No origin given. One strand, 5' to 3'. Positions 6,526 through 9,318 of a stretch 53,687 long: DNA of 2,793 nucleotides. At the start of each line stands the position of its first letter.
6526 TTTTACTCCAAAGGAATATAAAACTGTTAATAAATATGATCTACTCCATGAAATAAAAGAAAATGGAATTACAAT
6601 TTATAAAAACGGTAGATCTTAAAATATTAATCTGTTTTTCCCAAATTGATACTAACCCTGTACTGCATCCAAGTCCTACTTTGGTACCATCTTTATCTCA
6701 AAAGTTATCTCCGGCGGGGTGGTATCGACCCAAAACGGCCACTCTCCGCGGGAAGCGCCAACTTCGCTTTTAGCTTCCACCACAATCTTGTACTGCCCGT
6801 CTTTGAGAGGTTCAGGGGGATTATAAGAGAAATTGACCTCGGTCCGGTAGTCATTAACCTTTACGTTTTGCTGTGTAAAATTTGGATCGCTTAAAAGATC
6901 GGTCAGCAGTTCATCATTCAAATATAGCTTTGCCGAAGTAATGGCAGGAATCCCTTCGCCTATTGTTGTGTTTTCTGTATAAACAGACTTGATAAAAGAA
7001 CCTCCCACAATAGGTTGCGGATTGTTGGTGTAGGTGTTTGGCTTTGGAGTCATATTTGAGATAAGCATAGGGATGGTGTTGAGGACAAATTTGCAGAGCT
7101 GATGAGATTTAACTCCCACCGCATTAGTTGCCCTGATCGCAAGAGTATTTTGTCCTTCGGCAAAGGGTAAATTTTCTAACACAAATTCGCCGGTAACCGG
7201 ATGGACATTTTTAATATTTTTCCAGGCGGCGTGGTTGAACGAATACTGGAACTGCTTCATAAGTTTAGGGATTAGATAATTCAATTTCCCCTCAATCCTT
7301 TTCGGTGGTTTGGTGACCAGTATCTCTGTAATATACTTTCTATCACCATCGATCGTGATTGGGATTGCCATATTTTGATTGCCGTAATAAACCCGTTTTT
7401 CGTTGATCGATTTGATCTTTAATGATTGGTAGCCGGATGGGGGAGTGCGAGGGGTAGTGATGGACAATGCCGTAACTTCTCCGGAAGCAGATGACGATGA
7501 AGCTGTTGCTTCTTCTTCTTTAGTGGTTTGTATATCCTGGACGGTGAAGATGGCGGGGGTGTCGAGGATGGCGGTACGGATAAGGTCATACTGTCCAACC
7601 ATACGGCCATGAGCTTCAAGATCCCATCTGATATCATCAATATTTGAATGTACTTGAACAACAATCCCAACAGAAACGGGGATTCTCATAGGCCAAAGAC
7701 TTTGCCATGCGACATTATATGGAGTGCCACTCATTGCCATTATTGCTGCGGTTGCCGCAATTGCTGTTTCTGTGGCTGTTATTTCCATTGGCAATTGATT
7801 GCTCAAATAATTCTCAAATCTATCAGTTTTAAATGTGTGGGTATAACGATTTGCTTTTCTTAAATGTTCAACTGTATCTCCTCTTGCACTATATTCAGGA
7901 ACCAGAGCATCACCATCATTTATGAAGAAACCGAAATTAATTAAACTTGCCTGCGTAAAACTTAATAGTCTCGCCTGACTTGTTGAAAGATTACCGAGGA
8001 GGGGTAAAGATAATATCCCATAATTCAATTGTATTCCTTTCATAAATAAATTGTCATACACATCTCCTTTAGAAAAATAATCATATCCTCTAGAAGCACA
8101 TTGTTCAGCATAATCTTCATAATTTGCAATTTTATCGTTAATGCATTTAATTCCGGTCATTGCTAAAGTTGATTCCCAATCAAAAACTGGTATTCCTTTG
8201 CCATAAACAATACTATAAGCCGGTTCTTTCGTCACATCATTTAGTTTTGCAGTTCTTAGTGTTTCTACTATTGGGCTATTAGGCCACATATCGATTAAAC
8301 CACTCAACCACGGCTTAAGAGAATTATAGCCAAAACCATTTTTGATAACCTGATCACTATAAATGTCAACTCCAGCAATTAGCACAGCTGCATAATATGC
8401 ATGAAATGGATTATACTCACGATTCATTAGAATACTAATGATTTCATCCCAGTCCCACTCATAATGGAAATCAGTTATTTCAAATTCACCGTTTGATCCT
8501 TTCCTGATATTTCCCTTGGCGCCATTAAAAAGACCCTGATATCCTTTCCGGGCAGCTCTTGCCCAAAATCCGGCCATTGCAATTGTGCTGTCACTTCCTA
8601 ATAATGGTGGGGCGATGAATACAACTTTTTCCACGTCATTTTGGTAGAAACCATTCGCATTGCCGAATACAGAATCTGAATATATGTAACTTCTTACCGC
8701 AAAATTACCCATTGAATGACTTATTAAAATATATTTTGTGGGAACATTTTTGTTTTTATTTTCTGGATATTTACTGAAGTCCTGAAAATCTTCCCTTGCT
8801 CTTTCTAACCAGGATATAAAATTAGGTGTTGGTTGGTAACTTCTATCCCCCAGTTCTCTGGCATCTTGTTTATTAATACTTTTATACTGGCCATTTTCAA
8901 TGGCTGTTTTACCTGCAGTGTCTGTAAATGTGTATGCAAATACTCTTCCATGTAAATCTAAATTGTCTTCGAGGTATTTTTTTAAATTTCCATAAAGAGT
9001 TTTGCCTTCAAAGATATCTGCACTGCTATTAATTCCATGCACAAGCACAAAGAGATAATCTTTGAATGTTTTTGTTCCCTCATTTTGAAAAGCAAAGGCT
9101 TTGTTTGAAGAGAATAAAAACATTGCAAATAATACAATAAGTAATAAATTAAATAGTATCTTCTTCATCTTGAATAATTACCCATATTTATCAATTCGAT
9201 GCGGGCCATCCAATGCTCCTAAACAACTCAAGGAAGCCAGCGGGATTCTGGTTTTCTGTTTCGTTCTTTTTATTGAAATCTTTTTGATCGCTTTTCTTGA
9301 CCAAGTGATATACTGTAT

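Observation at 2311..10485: Polymorphic cassette array of exported lipase-like enzymes with variable N-terminus and constant C-terminus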

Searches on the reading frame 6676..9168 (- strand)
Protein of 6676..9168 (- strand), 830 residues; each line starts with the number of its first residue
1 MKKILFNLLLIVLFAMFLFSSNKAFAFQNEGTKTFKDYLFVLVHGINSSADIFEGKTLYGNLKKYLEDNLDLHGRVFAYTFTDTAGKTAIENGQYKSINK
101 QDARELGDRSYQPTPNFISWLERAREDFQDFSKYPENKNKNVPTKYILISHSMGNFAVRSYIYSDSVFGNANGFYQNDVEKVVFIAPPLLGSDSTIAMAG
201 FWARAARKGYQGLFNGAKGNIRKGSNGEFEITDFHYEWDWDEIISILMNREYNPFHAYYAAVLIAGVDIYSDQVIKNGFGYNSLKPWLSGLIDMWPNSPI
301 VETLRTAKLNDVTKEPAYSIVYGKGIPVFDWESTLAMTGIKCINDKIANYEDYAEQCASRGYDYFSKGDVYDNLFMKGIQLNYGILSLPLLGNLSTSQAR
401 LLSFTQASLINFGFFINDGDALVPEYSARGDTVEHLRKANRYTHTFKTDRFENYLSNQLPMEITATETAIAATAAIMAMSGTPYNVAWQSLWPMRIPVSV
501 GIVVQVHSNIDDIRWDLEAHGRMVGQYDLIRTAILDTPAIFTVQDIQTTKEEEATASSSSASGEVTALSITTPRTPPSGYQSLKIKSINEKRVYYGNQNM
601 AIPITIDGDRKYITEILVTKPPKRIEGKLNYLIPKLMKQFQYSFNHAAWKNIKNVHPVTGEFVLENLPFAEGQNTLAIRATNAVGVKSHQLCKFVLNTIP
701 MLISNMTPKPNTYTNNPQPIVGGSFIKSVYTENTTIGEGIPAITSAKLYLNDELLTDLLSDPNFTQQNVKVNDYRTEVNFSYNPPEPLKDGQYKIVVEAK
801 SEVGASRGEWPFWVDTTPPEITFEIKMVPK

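Call 4: search_protein_families(library=pfam, proteins=[window:6676-9168:-], max_evalue=0.01)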
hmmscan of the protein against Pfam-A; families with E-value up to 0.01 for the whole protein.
window:6676-9168:- (830 aa): 3 families
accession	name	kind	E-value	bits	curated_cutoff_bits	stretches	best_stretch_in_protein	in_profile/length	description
PF19077.6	Big_13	-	0.00082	20.3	27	0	775-816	59-102/102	Bacterial Ig-like domain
PF12697.13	Abhydrolase_6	-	0.0036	18.4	26.3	1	40-207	1-113/217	Alpha/beta hydrolase family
PF02450.21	LCAT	-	0.0043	16.8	21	1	128-197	105-170/392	Lecithin:cholesterol acyltransferase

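Call 15: find_homologous_proteins(query=window:6676-9168:-)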
Query window:6676-9168:- (830 aa): 10 proteins with E <= 0.001 among 8000 candidates.
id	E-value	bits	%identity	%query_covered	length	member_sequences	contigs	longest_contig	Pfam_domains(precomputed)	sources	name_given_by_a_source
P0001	0.0e+0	1914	100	100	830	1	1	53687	-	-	-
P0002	9.0e-275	932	55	97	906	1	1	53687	-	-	-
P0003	1.7e-229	782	48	99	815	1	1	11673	-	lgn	-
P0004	6.8e-196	671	43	99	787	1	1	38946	-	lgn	-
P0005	3.6e-178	613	43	99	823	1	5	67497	-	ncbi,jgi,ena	-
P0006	7.2e-172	592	41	99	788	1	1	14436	-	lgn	-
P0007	6.5e-94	334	33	92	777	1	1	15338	-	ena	-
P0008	5.7e-62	228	38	47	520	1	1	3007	-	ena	-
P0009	1.5e-47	180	32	61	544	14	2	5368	-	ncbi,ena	-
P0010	3.5e-15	73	39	19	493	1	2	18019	PF13860.13,PF19077.7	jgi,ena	jgi:hypothetical protein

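Call 17: list_cluster_members(proteins=[P0005, P0009, P0003])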
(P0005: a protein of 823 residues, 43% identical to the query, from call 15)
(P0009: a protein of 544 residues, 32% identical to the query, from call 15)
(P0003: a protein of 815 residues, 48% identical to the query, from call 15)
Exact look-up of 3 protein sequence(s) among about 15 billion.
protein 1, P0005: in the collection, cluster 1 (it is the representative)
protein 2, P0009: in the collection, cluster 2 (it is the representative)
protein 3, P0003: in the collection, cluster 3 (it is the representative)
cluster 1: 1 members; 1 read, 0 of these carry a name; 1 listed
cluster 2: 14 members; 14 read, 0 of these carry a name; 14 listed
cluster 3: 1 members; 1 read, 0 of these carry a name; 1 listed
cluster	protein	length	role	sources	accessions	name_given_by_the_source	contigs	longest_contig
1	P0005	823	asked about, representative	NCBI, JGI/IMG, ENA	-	-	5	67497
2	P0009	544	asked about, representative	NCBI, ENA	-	-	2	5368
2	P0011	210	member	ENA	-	-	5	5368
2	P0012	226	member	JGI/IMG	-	-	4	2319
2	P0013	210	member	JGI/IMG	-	-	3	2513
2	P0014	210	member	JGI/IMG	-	-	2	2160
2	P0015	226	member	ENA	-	-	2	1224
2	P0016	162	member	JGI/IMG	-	-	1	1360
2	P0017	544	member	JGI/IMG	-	-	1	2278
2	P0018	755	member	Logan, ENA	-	-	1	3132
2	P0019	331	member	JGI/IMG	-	-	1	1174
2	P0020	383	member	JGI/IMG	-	-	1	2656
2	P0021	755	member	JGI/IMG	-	-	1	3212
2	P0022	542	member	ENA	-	-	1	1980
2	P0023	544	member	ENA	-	-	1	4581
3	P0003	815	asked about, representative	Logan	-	-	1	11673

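Call 19: find_related_loci(query=A2, collection=genome_contigs, flank=6000)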
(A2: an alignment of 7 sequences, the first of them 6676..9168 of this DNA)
Query A2 (830 aa) in genome_contigs; peptide patterns used: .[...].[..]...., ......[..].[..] (x = any residue, [..] = any of these).
189 stretches matched a pattern; 6 encode a relative of the query (tblastn E <= 1e-3); 6 distinct loci.
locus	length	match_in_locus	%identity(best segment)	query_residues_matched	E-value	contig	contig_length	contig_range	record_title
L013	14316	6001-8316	48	2-822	0e+0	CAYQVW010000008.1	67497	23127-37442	MAG TPA_asm: uncultured bacterium isolate SRP200020_co3_350 genome assembly, contig: NODE_517_length_67497_cov_9.760817,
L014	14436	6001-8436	43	3-821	0e+0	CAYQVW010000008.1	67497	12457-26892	MAG TPA_asm: uncultured bacterium isolate SRP200020_co3_350 genome assembly, contig: NODE_517_length_67497_cov_9.760817,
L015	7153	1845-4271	42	21-824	0e+0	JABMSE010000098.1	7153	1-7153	MAG: Candidatus Saganbacteria bacterium isolate bin.592 k141_4513253, whole genome shotgun sequence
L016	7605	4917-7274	41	30-824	0e+0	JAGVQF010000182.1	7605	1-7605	MAG: Candidatus Saganbacteria bacterium isolate DeMMO3_43 c_000000069106, whole genome shotgun sequence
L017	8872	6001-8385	36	20-824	1e-135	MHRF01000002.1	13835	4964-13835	MAG: Candidatus Taylorbacteria bacterium RIFCSPHIGHO2_01_FULL_46_22b rifcsphigho2_01_scaffold_10628, whole genome shotgu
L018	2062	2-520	42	634-811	3e-37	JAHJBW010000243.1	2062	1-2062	MAG: Candidatus Margulisiibacteriota bacterium isolate Modern_marine.mb.277 Modern_marine.mb.277_k141_2481468, whole gen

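Call 25: search_solved_structures(query=A2, max_evalue=1, show_alignments=2)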
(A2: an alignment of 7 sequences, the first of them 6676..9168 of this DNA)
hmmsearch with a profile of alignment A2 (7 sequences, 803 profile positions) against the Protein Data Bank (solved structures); distinct sequences matched with E-value up to 1: 1.
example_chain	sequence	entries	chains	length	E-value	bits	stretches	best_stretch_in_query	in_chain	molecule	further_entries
2yn3_A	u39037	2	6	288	0.094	14.1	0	730-787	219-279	PUTATIVE INNER MEMBRANE PROTEIN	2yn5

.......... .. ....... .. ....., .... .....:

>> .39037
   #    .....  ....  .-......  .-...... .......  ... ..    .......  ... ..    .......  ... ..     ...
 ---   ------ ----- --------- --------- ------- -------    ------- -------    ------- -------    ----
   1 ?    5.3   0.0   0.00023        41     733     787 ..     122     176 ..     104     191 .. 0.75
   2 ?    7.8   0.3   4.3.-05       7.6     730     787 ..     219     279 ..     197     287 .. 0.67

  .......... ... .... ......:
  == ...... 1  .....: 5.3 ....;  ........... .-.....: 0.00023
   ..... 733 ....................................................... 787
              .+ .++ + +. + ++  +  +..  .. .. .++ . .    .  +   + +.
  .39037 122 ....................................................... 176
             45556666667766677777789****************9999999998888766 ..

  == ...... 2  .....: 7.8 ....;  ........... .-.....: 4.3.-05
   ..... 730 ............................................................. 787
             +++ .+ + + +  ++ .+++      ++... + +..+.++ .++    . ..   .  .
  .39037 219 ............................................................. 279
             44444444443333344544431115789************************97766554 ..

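Call 38: predict_structure(alignment_id=A2)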
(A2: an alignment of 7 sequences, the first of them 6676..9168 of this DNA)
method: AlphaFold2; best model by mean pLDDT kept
length: 830 residues; sequences in the alignment: 7
mean_pLDDT: 49.9   pTM: 0.37
mean pLDDT of the five models: 49.9, 45.6, 43.9, 41.1, 40.8
residues with pLDDT >= 90: 10; 70-90: 146; 50-70: 180; < 50: 494
segments of 3 or more residues with pLDDT < 50: 19-53, 55-60, 69-74, 76-121, 136-243, 250-255, 257-259, 261-462, 506-537, 553-573, 592-599, 607-609
pLDDT, mean of each block of 10 residues (from residue 1): 61 57 28 34 42 43 49 47 36 39 42 41 53 50 42 30 25 29 30 36 37 37 35 39 49 48 46 35 31 35 37 32 26 36 39 39 36 40 37 36 38 28 29 33 34 44 51 52 59 55 47 34 33 48 74 45 42 58 69 46 53 68 75 66 80 66 75 76 60 68 69 72 76 55 87 87 84 75 87 87 74 73 50
secondary structure, 60 per line:
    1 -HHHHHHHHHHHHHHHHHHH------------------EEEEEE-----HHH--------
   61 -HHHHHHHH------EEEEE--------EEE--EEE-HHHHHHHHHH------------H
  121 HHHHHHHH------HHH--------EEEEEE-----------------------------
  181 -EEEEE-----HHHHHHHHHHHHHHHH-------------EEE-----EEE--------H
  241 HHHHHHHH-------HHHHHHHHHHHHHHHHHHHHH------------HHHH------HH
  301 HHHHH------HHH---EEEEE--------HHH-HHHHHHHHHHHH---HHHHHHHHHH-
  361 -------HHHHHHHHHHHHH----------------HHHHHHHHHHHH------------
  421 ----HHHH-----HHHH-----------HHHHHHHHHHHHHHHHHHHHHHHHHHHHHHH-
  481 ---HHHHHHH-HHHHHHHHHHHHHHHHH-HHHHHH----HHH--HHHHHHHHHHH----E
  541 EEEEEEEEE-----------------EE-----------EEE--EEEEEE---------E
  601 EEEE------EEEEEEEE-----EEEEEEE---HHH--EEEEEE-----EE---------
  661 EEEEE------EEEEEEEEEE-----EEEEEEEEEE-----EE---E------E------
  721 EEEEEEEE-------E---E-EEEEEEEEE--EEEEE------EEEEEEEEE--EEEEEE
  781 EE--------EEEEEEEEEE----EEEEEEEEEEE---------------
elements in order (helices of 4 or more, strands of 3 or more residues): H2-20 E39-44 H62-69 E76-80 E89-91 E94-96 H98-107 H120-128 E146-151 E182-186 H192-207 E221-223 E229-231 H240-248 H256-276 H289-292 H299-305 E318-322 H335-346 H350-359 H368-380 H397-408 H425-428 H434-437 H449-479 H484-490 H492-508 H510-515 H525-535 E540-549 E580-582 E585-590 E600-604 E611-618 E624-630 E639-644 E661-665 E672-681 E687-696 E721-728 E742-750 E753-757 E764-772 E775-782 E791-800 E805-815

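Call 63: find_encoding_contigs(protein=P0003, flank=6000, max_places=2)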
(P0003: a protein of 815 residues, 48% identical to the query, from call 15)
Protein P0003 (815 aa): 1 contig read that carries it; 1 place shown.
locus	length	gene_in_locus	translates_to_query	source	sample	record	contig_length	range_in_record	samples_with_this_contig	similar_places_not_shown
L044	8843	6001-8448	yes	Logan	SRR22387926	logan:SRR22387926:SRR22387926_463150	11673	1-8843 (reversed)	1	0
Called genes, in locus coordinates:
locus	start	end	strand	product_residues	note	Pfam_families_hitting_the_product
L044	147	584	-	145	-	PF10543:ORF6N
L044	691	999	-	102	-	PF13146:TRL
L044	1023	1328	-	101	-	PF13146:TRL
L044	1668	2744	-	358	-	PF17761:DUF1016_N, PF06250:YhcG_C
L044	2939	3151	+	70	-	-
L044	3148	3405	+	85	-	PF05016:ParE_toxin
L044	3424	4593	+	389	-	-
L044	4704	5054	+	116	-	PF05635:23S_rRNA_IVP, PF22296:bAvd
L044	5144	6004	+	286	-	PF26550:Tricorn_2nd (faint), PF23381:Beta-prop_IFT122_1st (weak)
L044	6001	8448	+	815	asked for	-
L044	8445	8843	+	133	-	?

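Call 64: find_encoding_contigs(protein=P0008, flank=3000, max_places=2)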
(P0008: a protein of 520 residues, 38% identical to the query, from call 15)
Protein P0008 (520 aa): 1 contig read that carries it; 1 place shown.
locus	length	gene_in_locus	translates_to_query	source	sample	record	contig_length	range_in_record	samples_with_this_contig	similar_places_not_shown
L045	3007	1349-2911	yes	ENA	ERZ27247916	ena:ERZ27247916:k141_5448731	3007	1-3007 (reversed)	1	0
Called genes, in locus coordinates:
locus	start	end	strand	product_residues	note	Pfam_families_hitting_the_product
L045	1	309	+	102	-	?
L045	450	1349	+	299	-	PF25174:Beta-prop_THOC3 (faint)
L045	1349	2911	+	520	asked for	-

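Call 75: fold_search(model_id=the predicted structure, library=pdb)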
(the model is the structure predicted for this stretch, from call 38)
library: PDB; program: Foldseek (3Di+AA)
matches with E <= 10: 1933; with E <= 0.001: 352
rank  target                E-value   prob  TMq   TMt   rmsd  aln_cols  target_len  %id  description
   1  7lmw_A                5.9e-07  1.00  0.11  0.28  10.4       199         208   11  Receptor for Advanced Glycation End Products VC1 domain in complex with 3-(3-((4-(4-carboxyphenoxy)benzyl)oxy)phenyl)- (released 2021-07-28)
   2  2yn3_C                9.7e-07  1.00  0.11  0.27  13.6       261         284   14  Structural insight into the giant calcium-binding adhesin SiiE: implications for the adhesion of Salmonella enterica t (released 2013-04-03)
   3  4lp4_A                1.1e-06  1.00  0.11  0.31  10.4       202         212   10  Crystal structure of the human RAGE VC1 fragment in space group P62 (released 2013-10-16)
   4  3o3u_N                1.3e-06  1.00  0.12  0.16  11.2       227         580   11  Crystal Structure of Human Receptor for Advanced Glycation Endproducts (RAGE) (released 2010-10-13)
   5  4ybh_A                1.3e-06  1.00  0.11  0.24  11.2       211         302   11  Crystal structure of the human RAGE ectodomain (VC1C2 fragment) in complex with human S100A6 (released 2016-03-02)
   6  6xq8_A                1.3e-06  1.00  0.11  0.27  11.8       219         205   11  Receptor for Advanced Glycation End Products VC1 domain in complex with Fragments 1 & 11 (released 2021-07-14)
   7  4lp5_B                2.1e-06  1.00  0.12  0.34  11.2       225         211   13  Crystal structure of the full-length human RAGE extracellular domain (VC1C2 fragment) (released 2013-10-16)
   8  2yn5_B                2.2e-06  1.00  0.11  0.25  10.2       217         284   16  Structural insight into the giant calcium-binding adhesin SiiE: implications for the adhesion of Salmonella enterica t (released 2013-04-03)
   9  3cjj                  2.7e-06  1.00  0.12  0.33  13.2       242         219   13  Crystal structure of human rage ligand-binding domain (released 2009-03-24)
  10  3b43                  2.7e-06  1.00  0.09  0.12  14.4       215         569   13  I-band fragment I65-I70 from titin (released 2008-01-22)
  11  6xq6_A                3.2e-06  1.00  0.10  0.30  10.6       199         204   10  Receptor for Advanced Glycation End Products VC1 domain in complex with Fragment 11 (released 2021-07-14)
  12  4of8_B                3.4e-06  1.00  0.12  0.37  13.3       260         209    8  Crystal Structure of Rst D1-D2 (released 2014-02-19)
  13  5oyj_D                3.4e-06  1.00  0.11  0.34  12.7       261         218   13  Crystal structure of VEGFR-2 domains 4-5 in complex with DARPin D4b (released 2018-03-14)
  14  4of8_C                3.8e-06  1.00  0.12  0.38  11.3       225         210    9  Crystal Structure of Rst D1-D2 (released 2014-02-19)
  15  2yn3_A                3.8e-06  1.00  0.10  0.24  14.4       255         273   15  Structural insight into the giant calcium-binding adhesin SiiE: implications for the adhesion of Salmonella enterica t (released 2013-04-03)
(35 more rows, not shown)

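Call 89: find_homologous_proteins(query=window:6676-9168:-, region=531-830, max_evalue=1e-10)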
Query window:6676-9168:-, residues 531-830 (300 aa): 6 proteins with E <= 1e-10 among 2045 candidates.
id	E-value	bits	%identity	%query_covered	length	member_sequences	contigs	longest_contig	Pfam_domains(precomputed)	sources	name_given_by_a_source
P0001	2.1e-195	665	100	100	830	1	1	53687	-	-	-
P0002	2.5e-192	655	99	100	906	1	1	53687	-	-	-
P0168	1.9e-150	518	78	98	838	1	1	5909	-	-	-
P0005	3.3e-114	399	62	97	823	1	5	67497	-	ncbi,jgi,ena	-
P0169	2.5e-71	258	45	97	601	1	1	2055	PF13750.13,PF13860.13,PF19077.7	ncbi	ncbi:MAG: hypothetical protein ABIJ26_08650, partial [Candidatus Margulisiibacteriota bacterium]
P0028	8.4e-64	234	73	51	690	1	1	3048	-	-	-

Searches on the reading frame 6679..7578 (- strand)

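Call 27: search_protein_families(library=pfam, proteins=[window:6679-7578:-], max_evalue=1)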
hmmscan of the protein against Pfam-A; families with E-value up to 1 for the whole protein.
seq(300 aa): 3 families
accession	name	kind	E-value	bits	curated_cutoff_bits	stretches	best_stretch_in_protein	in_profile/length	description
PF19077.6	Big_13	-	0.0001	23.1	27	1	245-286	59-102/102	Bacterial Ig-like domain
PF07495.19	Y_Y_Y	-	0.034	14.5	26.6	1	239-274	22-51/65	Y_Y_Y domain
PF10029.15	DUF2271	-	0.064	13.4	27.3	1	252-275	85-108/136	Predicted periplasmic protein (DUF2271)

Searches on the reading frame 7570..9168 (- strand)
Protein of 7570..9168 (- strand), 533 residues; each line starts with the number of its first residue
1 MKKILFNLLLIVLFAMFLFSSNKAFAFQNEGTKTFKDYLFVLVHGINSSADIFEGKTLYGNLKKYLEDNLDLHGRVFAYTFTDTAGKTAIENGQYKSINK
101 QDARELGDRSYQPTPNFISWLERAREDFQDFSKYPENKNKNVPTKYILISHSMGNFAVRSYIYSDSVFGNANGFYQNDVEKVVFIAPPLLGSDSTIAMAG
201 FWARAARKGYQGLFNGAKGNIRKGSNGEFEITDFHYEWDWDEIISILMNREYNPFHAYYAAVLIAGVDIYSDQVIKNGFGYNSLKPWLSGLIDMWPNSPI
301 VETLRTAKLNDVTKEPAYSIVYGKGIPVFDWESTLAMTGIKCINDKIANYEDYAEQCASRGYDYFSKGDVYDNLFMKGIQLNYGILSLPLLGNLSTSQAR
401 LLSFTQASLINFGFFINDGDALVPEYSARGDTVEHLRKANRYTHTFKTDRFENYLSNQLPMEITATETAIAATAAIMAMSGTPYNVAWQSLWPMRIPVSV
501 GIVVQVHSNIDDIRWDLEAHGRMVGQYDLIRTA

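Call 53: search_protein_representatives(alignment_id=A3)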
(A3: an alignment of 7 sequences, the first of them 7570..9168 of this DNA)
Query: 7 sequences, 526 profile positions. Proteins with E-value up to 0.001 (for the whole library): 251; up to 1e-10: 131; up to 1e-30: 67. The best 150 are listed.
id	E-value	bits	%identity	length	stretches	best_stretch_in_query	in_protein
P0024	1.2e-222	756.8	-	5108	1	6-526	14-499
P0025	7.5e-214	727.8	-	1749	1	41-526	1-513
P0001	1.9e-209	713.2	-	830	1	1-526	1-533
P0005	2.1e-195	666.9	-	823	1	4-526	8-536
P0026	1.4e-182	624.6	-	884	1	5-526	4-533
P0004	2.9e-165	567.5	-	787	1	7-526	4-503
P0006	8.3e-150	516.5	-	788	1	9-526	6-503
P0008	1.6e-148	512.2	-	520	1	1-396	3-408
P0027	2.1e-137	475.5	-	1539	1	8-526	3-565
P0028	4.5e-135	467.8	-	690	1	9-526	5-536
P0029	8.0e-120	417.5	-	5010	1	7-524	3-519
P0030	3.0e-107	376.0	-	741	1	17-526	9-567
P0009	3.4e-107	375.9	-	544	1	8-502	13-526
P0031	2.9e-91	323.3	-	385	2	10-296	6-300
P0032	3.0e-78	280.3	-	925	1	25-523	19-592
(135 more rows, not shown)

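Call 65: predict_structure(alignment_id=A4)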
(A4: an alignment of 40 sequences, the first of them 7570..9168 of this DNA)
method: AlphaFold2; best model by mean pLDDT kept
length: 533 residues; sequences in the alignment: 40
mean_pLDDT: 86.9   pTM: 0.84
mean pLDDT of the five models: 86.9, 86.0, 85.7, 85.4, 84.0
residues with pLDDT >= 90: 338; 70-90: 101; 50-70: 84; < 50: 10
segments of 3 or more residues with pLDDT < 50: 25-30
pLDDT, mean of each block of 10 residues (from residue 1): 89 89 48 79 95 93 97 97 80 85 97 93 98 96 97 98 96 96 98 90 73 62 66 66 71 79 90 63 76 94 97 97 97 87 71 69 54 59 85 95 90 92 97 97 98 97 97 97 93 94 97 94 97 94
secondary structure, 60 per line:
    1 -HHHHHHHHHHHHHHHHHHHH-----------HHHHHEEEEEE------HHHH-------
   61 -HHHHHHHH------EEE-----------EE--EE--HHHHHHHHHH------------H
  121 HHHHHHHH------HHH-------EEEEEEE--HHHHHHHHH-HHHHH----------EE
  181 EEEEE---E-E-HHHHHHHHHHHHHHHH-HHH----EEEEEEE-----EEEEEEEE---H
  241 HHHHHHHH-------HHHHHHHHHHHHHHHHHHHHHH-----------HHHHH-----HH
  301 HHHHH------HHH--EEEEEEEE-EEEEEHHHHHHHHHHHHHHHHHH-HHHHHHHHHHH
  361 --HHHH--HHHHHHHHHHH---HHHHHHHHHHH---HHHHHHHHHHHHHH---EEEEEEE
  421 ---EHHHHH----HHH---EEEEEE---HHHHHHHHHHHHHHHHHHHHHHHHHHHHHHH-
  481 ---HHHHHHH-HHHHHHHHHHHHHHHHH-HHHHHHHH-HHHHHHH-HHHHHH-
elements in order: H2-21 H33-37 E38-43 H50-53 H62-69 E76-78 H98-107 H120-128 E145-151 H154-162 H164-168 E179-185 H193-208 E217-223 E229-236 H240-248 H256-277 H289-293 H299-305 E317-324 E326-330 H331-348 H350-360 H363-366 H369-379 H383-393 H397-410 E414-420 H425-429 E440-445 H449-479 H484-490 H492-508 H510-517 H519-525 H527-532

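Call 68: fold_search(model_id=the predicted structure, library=pdb)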
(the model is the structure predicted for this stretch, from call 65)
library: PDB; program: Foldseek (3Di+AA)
matches with E <= 10: 577; with E <= 0.001: 0
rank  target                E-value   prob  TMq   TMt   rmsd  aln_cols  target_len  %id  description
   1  6fz1                  2.0e-03  0.99  0.26  0.34  13.1       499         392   12  Crystal Structure of lipase from Geobacillus stearothermophilus T6 methanol stable variant L360F (released 2018-10-17)
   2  1ku0_B                2.1e-03  0.99  0.26  0.34  12.7       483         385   13  Structure of the Bacillus stearothermophilus L1 lipase (released 2002-08-21)
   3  2w22                  2.2e-03  0.99  0.24  0.31  12.5       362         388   12  Activation Mechanism of Bacterial Thermoalkalophilic Lipases (released 2008-12-16)
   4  5ce5                  2.5e-03  0.99  0.29  0.37  15.1       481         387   11  Probing the roles of two tryptophans surrounding the unique zinc coordination site in lipase family I.5 (released 2015-12-02)
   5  3auk                  2.5e-03  0.99  0.23  0.31  11.6       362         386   11  Crystal structure of a lipase from Geobacillus sp. SBS-4S (released 2012-02-08)
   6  5xpx_E                2.5e-03  0.98  0.22  0.29  12.9       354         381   12  Structure elucidation of truncated AMS3 lipase from an Antarctic Pseudomonas (released 2018-06-20)
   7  4fkb_A                3.3e-03  0.97  0.23  0.29  13.1       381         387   12  An Organic solvent tolerant lipase 42 (released 2013-06-19)
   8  1tah_A                3.5e-03  0.98  0.18  0.28  12.6       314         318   14  THE CRYSTAL STRUCTURE OF TRIACYLGLYCEROL LIPASE FROM PSEUDOMONAS GLUMAE REVEALS A PARTIALLY REDUNDANT CATALYTIC ASPART (released 1994-05-31)
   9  4fdm                  3.5e-03  0.98  0.23  0.31  11.8       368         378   12  Crystallization and 3D structure elucidation of thermostable L2 lipase from thermophilic locally isolated Bacillus sp. L (released 2013-05-08)
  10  2lip                  4.5e-03  1.00  0.23  0.36  13.0       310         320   11  PSEUDOMONAS LIPASE OPEN CONFORMATION (released 1997-03-12)
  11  6fz9                  4.7e-03  0.96  0.26  0.34  13.2       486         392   13  Crystal Structure of lipase from Geobacillus stearothermophilus T6 methanol stable variant A187F/L360F (released 2018-10-17)
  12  1ji3_A                4.9e-03  0.99  0.23  0.31  11.4       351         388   12  CRYSTAL STRUCTURE OF THE FIRST THERMOSTABLE BACTERIAL LIPASE FROM BACILLUS STEAROTHERMOPHILUS (released 2002-11-01)
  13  5xpx_A                4.9e-03  0.98  0.24  0.31  12.2       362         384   12  Structure elucidation of truncated AMS3 lipase from an Antarctic Pseudomonas (released 2018-06-20)
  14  3umj_B                5.2e-03  0.97  0.24  0.31  13.8       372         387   12  Crystal Structure of D311E Lipase (released 2012-02-22)
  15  6fzc                  5.2e-03  0.95  0.22  0.29  12.8       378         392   13  Crystal Structure of lipase from Geobacillus stearothermophilus T6 variant L184F/L360F (released 2018-10-17)
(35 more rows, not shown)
